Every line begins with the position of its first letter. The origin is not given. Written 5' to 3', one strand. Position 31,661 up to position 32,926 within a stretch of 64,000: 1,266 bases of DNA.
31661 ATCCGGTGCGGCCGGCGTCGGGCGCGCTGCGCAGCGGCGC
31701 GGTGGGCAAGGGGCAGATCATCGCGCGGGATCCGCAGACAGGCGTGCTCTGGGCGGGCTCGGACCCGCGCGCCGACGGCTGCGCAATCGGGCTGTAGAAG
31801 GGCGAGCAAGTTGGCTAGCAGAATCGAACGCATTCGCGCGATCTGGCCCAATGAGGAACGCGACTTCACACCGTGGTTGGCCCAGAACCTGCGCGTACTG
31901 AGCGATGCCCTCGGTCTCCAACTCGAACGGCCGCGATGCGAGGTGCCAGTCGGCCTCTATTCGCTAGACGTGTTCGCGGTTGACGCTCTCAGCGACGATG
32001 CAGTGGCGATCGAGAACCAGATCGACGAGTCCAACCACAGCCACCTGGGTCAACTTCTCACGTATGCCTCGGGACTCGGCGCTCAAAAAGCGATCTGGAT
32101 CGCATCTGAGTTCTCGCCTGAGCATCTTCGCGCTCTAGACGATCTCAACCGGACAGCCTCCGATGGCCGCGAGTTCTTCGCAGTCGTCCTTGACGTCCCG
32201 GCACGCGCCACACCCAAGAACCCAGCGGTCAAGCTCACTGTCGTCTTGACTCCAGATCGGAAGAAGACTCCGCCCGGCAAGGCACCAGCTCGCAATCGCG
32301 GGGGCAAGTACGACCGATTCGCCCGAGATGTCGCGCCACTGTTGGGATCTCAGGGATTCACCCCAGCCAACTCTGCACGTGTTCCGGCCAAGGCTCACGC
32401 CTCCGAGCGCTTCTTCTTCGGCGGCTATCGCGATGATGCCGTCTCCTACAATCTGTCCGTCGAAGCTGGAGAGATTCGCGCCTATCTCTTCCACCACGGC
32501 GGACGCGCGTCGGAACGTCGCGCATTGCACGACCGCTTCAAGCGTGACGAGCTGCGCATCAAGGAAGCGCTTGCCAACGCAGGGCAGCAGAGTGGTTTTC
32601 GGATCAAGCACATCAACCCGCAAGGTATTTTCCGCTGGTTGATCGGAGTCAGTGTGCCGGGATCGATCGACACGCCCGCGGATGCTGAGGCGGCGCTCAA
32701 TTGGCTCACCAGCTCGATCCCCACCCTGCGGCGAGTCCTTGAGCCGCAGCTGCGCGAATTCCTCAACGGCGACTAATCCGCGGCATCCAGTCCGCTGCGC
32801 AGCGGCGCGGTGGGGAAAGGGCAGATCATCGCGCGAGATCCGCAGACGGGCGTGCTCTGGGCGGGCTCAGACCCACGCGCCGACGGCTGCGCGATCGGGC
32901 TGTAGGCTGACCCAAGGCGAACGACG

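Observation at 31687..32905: Single-gene cargo bracketed by two copies of the ggt 3' end that differ only at synonymous sites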

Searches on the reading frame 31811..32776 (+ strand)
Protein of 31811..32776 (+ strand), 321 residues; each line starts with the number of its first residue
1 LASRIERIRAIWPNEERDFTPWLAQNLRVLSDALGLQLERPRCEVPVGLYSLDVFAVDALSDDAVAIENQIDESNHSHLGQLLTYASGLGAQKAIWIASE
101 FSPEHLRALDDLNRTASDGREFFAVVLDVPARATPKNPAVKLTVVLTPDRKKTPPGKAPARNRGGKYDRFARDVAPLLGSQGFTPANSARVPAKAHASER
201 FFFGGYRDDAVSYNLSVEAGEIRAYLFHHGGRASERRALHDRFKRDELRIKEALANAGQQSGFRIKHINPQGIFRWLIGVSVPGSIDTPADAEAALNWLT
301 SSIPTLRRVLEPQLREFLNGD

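Call 8: search_protein_families(library=pfam, proteins=[window:31811-32776:+], max_evalue=0.01)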
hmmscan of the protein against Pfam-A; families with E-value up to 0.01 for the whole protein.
window:31811-32776:+ (321 aa): 0 families

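Call 12: find_encoding_contigs(protein=window:31811-32776:+, flank=10000, max_places=10)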
Protein window:31811-32776:+ (321 aa): no gene with exactly this product is on record in the collection.

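Call 13: find_homologous_proteins(query=window:31811-32776:+, max_evalue=0.001)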
Query window:31811-32776:+ (321 aa): 772 proteins with E <= 0.001 among 7430 candidates; the best 120 are listed.
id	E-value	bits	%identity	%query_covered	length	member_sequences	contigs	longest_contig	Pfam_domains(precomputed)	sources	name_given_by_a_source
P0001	6.9e-207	704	98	100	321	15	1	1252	-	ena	-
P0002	4.3e-188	642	88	100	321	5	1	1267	-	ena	-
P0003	5.6e-152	524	74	99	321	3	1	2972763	-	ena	-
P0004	8.8e-147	506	73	99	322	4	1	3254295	-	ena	-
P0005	1.4e-143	496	73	98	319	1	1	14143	-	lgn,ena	-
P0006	3.0e-143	495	71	99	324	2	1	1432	-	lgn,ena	-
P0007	1.5e-141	489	71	99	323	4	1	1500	-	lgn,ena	-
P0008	4.4e-141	488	69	99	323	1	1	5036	-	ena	-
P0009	1.4e-140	486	70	99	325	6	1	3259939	-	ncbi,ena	-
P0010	9.1e-140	483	71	99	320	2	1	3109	-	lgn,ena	-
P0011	5.7e-136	471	69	99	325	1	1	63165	-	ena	-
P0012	4.7e-99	350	87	55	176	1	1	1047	-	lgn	-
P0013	3.3e-98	347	88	55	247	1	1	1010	-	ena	-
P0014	1.2e-44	171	36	97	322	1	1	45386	PF14088.12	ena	-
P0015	4.9e-43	166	35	97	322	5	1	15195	PF14088.12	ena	-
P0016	9.4e-42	161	35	97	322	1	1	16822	PF14088.12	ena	-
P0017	3.0e-41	160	54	45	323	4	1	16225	PF14088.12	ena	-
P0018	2.3e-39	154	36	98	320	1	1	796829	PF14088.12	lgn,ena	-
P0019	3.1e-39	153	34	98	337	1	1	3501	PF14088.12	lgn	-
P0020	3.6e-39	153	35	97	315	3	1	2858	PF14088.12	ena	-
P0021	3.7e-39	153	35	97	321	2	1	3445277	PF14088.12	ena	-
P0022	3.8e-39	153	49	51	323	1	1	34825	PF14088.12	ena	-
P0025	4.6e-38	149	34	97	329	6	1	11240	PF14088.12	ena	-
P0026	7.7e-38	149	35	97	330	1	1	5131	PF14088.12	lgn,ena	-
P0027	1.2e-37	148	36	97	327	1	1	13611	PF14088.12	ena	-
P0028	1.4e-37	148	35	98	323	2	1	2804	PF14088.12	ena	-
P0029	3.6e-37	146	34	97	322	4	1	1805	PF14088.12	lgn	-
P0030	4.6e-37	146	34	98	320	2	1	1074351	PF14088.12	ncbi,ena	-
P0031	7.4e-37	145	35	99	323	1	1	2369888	PF14088.12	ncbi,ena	-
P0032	8.3e-37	145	34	97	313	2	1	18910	PF14088.12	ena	-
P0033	9.0e-37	145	31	97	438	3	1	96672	PF14088.12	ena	-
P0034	1.0e-36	145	34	97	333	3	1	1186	PF14088.12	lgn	-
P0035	1.2e-36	145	33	97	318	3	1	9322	PF14088.12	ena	-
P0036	1.3e-36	145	35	96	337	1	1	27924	PF14088.12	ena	-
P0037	1.7e-36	144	34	98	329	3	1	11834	PF14088.12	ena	-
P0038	3.0e-36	143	34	97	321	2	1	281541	PF14088.12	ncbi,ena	-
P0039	3.4e-36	143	34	98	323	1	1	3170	PF14088.12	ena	-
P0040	4.1e-36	143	33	98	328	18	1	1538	PF14088.12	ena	-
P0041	5.0e-36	143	36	78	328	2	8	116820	PF14088.12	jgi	jgi:hypothetical protein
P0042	5.9e-36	142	33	98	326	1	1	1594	PF14088.12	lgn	-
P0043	6.6e-36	142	35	98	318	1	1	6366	PF14088.12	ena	-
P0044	6.7e-36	142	32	99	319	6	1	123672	PF14088.12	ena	-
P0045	7.8e-36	142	33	97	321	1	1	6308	PF14088.12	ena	-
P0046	9.1e-36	142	35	98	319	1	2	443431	PF14088.12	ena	-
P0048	1.3e-35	141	33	96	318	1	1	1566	PF14088.12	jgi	jgi:hypothetical protein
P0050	2.1e-35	141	34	96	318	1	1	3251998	PF14088.12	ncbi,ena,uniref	ncbi:DUF4268 domain-containing protein [Mucisphaera sp.]|uniref:DUF4268 domain-containing protein n=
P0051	2.4e-35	140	32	98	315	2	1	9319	PF14088.12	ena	-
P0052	2.7e-35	140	34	95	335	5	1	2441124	PF14088.12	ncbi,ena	-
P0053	3.0e-35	140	32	97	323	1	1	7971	PF14088.12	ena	-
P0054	3.1e-35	140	35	98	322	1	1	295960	PF14088.12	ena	-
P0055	4.3e-35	140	32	98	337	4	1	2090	PF14088.12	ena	-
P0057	4.8e-35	139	44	56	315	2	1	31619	PF14088.12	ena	-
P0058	5.4e-35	139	32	97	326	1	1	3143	PF14088.12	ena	-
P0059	6.8e-35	139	32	98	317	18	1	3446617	PF14088.12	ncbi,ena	-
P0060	7.2e-35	139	33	98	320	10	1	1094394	PF14088.12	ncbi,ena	-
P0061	7.7e-35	139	34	97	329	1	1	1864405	PF14088.12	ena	-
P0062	8.1e-35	139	33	97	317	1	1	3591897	PF14088.12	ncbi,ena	-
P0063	9.1e-35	138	32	98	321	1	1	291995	PF14088.12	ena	-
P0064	1.1e-34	138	34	97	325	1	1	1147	PF14088.12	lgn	-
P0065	1.3e-34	138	34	97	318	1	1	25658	PF14088.12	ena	-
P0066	1.5e-34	138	33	97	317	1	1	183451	PF14088.12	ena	-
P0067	1.6e-34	138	33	96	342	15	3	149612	PF14088.12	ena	-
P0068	1.6e-34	138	32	99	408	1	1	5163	PF14088.12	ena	-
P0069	2.2e-34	137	32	97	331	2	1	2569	PF14088.12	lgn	-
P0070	2.4e-34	137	33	97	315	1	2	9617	PF14088.12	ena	-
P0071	2.5e-34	137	37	75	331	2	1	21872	PF14088.12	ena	-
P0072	2.9e-34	137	34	100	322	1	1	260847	PF14088.12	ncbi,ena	-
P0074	3.1e-34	137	33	96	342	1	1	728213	PF14088.12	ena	-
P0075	3.6e-34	137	32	98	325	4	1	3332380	PF14088.12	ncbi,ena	-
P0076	3.9e-34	136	33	98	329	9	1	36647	PF14088.12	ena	-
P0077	4.3e-34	136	34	98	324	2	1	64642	PF14088.12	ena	-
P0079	4.7e-34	136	33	97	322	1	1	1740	PF14088.12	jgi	-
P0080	4.7e-34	136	33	99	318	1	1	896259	PF14088.12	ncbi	ncbi:MAG: DUF4268 domain-containing protein [Polyangiaceae bacterium]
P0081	5.0e-34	136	32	97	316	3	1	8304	PF14088.12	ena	-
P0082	5.1e-34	136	34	97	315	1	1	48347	PF14088.12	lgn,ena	-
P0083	5.2e-34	136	34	97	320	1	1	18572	PF14088.12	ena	-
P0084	6.2e-34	136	36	75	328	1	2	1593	PF14088.12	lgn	-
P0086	8.6e-34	135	31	96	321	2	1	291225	PF14088.12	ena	-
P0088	9.8e-34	135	33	95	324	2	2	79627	PF14088.12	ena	-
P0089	1.0e-33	135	31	98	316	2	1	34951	PF14088.12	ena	-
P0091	1.3e-33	135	33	97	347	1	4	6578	PF14088.12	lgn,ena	-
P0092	1.7e-33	134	33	97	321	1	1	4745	PF14088.12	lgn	-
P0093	1.8e-33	134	51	39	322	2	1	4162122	PF14088.12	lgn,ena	-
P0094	1.8e-33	134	32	96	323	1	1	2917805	PF14088.12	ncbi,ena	-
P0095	1.9e-33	134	33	97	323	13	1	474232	PF14088.12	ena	-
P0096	2.0e-33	134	48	45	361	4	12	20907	PF14088.12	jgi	jgi:hypothetical protein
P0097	2.0e-33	134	34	97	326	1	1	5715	PF14088.12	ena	-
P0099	2.4e-33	134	34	97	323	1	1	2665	PF14088.12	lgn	-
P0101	2.9e-33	134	35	95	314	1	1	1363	PF14088.12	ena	-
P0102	3.5e-33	133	32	98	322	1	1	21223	PF14088.12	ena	-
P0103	4.3e-33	133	48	50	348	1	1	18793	PF14088.12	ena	-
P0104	4.4e-33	133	33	95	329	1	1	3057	PF14088.12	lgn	-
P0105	4.4e-33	133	33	97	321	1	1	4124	PF14088.12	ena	-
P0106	5.0e-33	133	33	97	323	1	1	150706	PF14088.12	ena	-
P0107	5.3e-33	133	34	97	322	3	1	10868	PF14088.12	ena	-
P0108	5.9e-33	133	32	97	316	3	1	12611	PF14088.12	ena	-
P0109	6.6e-33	132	32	97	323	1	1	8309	PF14088.12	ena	-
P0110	6.7e-33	132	34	98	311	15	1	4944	PF14088.12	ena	-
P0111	6.7e-33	132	33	97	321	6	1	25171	PF14088.12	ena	-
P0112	7.5e-33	132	31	96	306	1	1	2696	PF14088.12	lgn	-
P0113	1.0e-32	132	31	96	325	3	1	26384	PF14088.12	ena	-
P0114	1.0e-32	132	33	97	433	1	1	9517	PF14088.12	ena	-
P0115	1.1e-32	132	33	98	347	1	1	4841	PF14088.12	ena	-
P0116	1.1e-32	132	33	99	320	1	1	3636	PF14088.12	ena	-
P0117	1.1e-32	132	33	98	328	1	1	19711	PF14088.12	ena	-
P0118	1.6e-32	131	33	97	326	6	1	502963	PF14088.12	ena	-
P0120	2.3e-32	131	32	98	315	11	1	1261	PF14088.12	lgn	-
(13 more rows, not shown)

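Call 14: find_encoding_contigs(protein=P0003, flank=8000, max_places=3)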
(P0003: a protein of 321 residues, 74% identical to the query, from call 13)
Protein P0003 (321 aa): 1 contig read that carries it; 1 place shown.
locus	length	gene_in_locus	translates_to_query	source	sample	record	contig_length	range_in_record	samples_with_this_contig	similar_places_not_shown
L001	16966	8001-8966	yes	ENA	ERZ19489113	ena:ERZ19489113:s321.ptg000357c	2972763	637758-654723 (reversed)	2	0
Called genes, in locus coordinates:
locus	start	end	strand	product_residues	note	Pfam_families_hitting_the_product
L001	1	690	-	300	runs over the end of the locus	PF00528:BPD_transp_1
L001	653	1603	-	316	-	PF19300:BPD_transp_1_N (faint), PF00528:BPD_transp_1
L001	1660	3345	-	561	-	PF00496:SBP_bac_5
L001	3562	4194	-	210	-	PF11536:DUF3226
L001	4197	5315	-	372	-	PF02463:SMC_N (weak), PF13476:AAA_23, PF13555:AAA_29 (weak), PF13175:AAA_15, PF13304:AAA_21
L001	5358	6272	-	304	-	PF05721:PhyH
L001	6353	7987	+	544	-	PF01019:G_glu_transpept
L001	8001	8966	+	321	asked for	-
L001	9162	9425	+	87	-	PF01402:RHH_1 (weak)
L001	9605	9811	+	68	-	PF24113:DUF7387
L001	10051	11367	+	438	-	PF13173:AAA_14, PF13635:DUF4143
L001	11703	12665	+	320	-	PF04203:Sortase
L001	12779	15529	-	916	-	PF13510:Fer2_4, PF12838:Fer4_7, PF13187:Fer4_9 (weak), PF14697:Fer4_21 (weak), PF00037:Fer4 (weak), PF04879:Molybdop_Fe4S4, PF00384:Molybdopterin, PF01568:Molydop_binding, +2 more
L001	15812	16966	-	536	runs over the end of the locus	PF01257:2Fe-2S_thioredx, PF01512:Complex1_51K, PF10589:NADH_4Fe-4S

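Call 15: find_encoding_contigs(protein=P0004, flank=8000, max_places=3)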
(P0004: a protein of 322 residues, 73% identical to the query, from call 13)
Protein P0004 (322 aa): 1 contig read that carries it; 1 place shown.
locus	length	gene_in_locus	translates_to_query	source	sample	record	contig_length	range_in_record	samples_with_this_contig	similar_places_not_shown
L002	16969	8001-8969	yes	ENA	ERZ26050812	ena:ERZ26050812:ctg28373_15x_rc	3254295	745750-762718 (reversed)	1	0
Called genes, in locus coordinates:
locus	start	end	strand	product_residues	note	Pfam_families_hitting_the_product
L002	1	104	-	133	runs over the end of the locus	PF13577:SnoaL_4, PF12680:SnoaL_2 (weak)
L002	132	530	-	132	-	PF01042:Ribonuc_L-PSP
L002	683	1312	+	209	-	PF00881:Nitroreductase, PF14512:TM1586_NiRdase (faint)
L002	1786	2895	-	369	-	PF08240:ADH_N, PF16912:Glu_dehyd_C, PF00107:ADH_zinc_N, PF13602:ADH_zinc_N_2 (weak)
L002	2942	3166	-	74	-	PF18135:Type_ISP_C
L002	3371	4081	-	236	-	PF11536:DUF3226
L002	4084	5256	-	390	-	PF02463:SMC_N (faint), PF13476:AAA_23 (weak), PF13304:AAA_21 (weak), PF13175:AAA_15, PF13304:AAA_21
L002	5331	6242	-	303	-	PF05721:PhyH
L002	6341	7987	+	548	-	PF01019:G_glu_transpept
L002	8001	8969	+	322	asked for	-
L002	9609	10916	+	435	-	PF13173:AAA_14, PF13635:DUF4143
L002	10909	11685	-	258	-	PF08861:DUF1828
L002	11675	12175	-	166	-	-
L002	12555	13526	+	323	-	PF04203:Sortase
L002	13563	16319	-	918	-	PF00111:Fer2 (weak), PF13510:Fer2_4, PF13183:Fer4_8 (weak), PF14697:Fer4_21 (weak), PF12838:Fer4_7, PF04879:Molybdop_Fe4S4, PF00384:Molybdopterin, PF01568:Molydop_binding, +3 more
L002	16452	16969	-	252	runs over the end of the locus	PF12686:DUF3800 (weak)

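Call 16: find_encoding_contigs(protein=P0009, flank=8000, max_places=3)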
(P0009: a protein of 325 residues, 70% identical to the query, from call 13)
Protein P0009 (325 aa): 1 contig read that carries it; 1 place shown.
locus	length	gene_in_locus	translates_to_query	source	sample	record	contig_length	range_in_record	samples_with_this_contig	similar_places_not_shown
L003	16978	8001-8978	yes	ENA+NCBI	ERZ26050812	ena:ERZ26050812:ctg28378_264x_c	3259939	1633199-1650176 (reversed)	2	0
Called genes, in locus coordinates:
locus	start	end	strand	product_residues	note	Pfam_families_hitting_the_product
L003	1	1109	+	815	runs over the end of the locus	PF01757:Acyl_transf_3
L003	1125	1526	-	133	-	PF13577:SnoaL_4, PF12680:SnoaL_2 (weak)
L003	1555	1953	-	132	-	PF01042:Ribonuc_L-PSP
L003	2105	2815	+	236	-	PF00881:Nitroreductase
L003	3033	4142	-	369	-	PF08240:ADH_N, PF16912:Glu_dehyd_C, PF00107:ADH_zinc_N, PF13602:ADH_zinc_N_2 (weak)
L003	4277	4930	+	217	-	-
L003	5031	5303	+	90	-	-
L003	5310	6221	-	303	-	PF05721:PhyH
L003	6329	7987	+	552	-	PF01019:G_glu_transpept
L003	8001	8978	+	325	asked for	-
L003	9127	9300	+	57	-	PF24113:DUF7387 (weak)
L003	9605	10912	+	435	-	PF13173:AAA_14, PF13635:DUF4143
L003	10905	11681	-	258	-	PF08861:DUF1828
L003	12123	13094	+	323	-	PF04203:Sortase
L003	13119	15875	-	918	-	PF00111:Fer2 (weak), PF13510:Fer2_4, PF14697:Fer4_21 (weak), PF12838:Fer4_7, PF13187:Fer4_9 (weak), PF04879:Molybdop_Fe4S4, PF00384:Molybdopterin, PF01568:Molydop_binding, +2 more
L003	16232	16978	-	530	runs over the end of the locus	PF01257:2Fe-2S_thioredx, PF01512:Complex1_51K, PF10589:NADH_4Fe-4S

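Call 30: find_encoding_contigs(protein=P0011, flank=8000, max_places=2)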
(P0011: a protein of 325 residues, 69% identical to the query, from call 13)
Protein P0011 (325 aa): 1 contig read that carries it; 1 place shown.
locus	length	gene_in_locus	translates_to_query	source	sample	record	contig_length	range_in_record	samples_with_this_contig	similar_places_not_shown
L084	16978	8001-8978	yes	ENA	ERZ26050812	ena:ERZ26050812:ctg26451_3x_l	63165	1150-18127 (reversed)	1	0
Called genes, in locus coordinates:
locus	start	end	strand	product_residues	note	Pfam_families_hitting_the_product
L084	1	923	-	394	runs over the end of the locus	PF02515:CoA_transf_3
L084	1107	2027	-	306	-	PF08240:ADH_N, PF16912:Glu_dehyd_C, PF00107:ADH_zinc_N, PF13602:ADH_zinc_N_2 (weak)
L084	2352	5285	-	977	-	PF22240:ISP_coupler, PF02384:N6_Mtase, PF07669:Eco57I, PF18135:Type_ISP_C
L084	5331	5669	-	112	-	PF05721:PhyH (weak)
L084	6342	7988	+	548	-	PF01019:G_glu_transpept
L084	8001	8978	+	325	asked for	-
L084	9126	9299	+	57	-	PF24113:DUF7387 (weak)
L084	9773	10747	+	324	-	PF04203:Sortase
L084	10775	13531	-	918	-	PF13510:Fer2_4, PF13183:Fer4_8 (weak), PF14697:Fer4_21 (weak), PF12838:Fer4_7, PF00037:Fer4 (weak), PF04879:Molybdop_Fe4S4, PF00384:Molybdopterin, PF01568:Molydop_binding, +1 more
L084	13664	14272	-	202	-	-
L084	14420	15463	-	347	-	PF01512:Complex1_51K, PF10589:NADH_4Fe-4S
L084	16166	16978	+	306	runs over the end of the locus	PF00491:Arginase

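Call 31: find_encoding_contigs(protein=P0005, flank=8000, max_places=2)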
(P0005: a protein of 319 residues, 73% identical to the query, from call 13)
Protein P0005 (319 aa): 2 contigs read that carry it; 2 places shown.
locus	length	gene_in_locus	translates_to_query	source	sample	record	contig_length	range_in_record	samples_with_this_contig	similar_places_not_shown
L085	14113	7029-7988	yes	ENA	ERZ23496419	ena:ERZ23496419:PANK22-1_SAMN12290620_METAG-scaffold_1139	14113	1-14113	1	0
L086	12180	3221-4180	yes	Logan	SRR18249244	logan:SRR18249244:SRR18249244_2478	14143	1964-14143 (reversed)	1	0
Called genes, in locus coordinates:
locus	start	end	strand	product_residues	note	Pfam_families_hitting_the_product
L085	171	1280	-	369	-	PF08240:ADH_N, PF16912:Glu_dehyd_C, PF00107:ADH_zinc_N, PF13602:ADH_zinc_N_2 (weak)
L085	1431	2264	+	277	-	-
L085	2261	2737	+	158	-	PF01850:PIN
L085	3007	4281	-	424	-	PF18871:HEPN_Toprim_N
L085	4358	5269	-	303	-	PF05721:PhyH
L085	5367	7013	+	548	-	PF01019:G_glu_transpept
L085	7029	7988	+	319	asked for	-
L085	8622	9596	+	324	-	PF04203:Sortase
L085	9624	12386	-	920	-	PF00111:Fer2 (weak), PF13510:Fer2_4, PF12838:Fer4_7, PF14697:Fer4_21 (weak), PF13187:Fer4_9 (weak), PF04879:Molybdop_Fe4S4, PF00384:Molybdopterin, PF01568:Molydop_binding, +3 more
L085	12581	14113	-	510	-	?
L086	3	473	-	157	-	?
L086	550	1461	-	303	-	PF05721:PhyH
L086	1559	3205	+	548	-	PF01019:G_glu_transpept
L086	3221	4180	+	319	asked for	-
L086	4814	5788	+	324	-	PF04203:Sortase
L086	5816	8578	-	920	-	PF00111:Fer2 (weak), PF13510:Fer2_4, PF12838:Fer4_7, PF14697:Fer4_21 (weak), PF13187:Fer4_9 (weak), PF04879:Molybdop_Fe4S4, PF00384:Molybdopterin, PF01568:Molydop_binding, +3 more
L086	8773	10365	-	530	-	PF01257:2Fe-2S_thioredx, PF01512:Complex1_51K, PF10589:NADH_4Fe-4S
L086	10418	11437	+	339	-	PF00491:Arginase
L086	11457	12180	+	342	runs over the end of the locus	PF00296:Bac_luciferase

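Call 32: find_encoding_contigs(protein=P0008, flank=5000, max_places=2)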
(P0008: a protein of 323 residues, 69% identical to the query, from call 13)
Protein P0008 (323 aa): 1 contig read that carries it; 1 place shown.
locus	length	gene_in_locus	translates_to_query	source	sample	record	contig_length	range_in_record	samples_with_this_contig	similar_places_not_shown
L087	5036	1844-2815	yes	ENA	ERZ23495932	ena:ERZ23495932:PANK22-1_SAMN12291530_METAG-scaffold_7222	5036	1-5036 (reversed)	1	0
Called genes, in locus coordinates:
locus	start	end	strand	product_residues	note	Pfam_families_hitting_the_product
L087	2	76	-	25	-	?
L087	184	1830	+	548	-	PF01019:G_glu_transpept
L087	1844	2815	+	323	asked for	-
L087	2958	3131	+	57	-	PF24113:DUF7387 (weak)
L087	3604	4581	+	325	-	PF04203:Sortase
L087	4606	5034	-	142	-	?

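Call 43: search_protein_families(library=padloc, proteins=[window:31811-32776:+], max_evalue=0.01)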
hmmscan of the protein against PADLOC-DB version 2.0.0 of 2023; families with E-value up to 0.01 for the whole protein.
window:31811-32776:+ (321 aa): 4 families
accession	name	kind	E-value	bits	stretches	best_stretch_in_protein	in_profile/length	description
PDLC04911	PDC-S11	-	1.5e-53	180.1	1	7-314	12-312/318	-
PDLC04914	PDC-S11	-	2.9e-46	156.1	1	7-255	12-254/314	-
PDLC04912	PDC-S11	-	1.3e-44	150.6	1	4-149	10-155/313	-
PDLC04913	PDC-S11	-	0.00016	18.8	0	16-87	27-96/375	-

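Call 44: search_protein_families(library=pfam, proteins=[window:31811-32776:+], max_evalue=1)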
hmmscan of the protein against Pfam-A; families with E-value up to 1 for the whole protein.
window:31811-32776:+ (321 aa): 0 families

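Call 57: search_solved_structures(query=window:31811-32776:+, max_evalue=1, show_alignments=1)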
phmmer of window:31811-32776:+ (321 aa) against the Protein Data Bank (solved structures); distinct sequences matched with E-value up to 1: 1.
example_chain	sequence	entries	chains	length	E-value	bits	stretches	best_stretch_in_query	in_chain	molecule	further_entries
4hec_A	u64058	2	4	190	0.53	12.7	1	75-129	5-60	Putative uncharacterized protein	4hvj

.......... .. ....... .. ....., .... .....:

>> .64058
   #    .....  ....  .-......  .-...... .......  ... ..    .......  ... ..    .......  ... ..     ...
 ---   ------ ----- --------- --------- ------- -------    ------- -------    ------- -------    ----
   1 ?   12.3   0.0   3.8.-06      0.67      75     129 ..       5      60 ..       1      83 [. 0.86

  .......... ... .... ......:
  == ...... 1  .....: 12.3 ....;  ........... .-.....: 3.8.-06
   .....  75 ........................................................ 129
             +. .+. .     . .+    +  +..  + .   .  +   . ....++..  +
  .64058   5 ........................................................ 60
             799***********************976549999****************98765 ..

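Call 58: search_protein_families(library=ncbifam, proteins=[window:31811-32776:+], max_evalue=0.01)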
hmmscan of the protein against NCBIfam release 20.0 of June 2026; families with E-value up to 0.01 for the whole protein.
window:31811-32776:+ (321 aa): 0 families

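Call 66: find_encoding_contigs(protein=P0018, flank=5000, max_places=2)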
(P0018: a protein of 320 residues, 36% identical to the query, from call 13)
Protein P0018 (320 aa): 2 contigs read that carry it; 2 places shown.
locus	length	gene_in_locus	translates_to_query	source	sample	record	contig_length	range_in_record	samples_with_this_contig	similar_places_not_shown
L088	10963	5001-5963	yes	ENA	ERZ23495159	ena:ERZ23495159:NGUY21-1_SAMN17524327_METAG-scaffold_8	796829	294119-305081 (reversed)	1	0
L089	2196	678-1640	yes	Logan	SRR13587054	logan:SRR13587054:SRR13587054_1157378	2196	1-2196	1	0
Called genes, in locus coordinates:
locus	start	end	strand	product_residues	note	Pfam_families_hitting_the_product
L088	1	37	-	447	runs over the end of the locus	PF22244:GCE_fung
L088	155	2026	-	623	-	PF00004:AAA, PF01434:Peptidase_M41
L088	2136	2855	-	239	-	PF00702:Hydrolase, PF13419:HAD_2 (weak)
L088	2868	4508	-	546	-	PF00884:Sulfatase, PF16347:SGSH_C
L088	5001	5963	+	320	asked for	PF14088:DUF4268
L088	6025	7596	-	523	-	PF00884:Sulfatase, PF16347:SGSH_C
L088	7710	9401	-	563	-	PF00884:Sulfatase, PF01663:Phosphodiest (weak), PF16347:SGSH_C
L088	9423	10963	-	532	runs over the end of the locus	PF00884:Sulfatase, PF01663:Phosphodiest (faint), PF16347:SGSH_C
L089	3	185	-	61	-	?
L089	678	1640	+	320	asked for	PF14088:DUF4268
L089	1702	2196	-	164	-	?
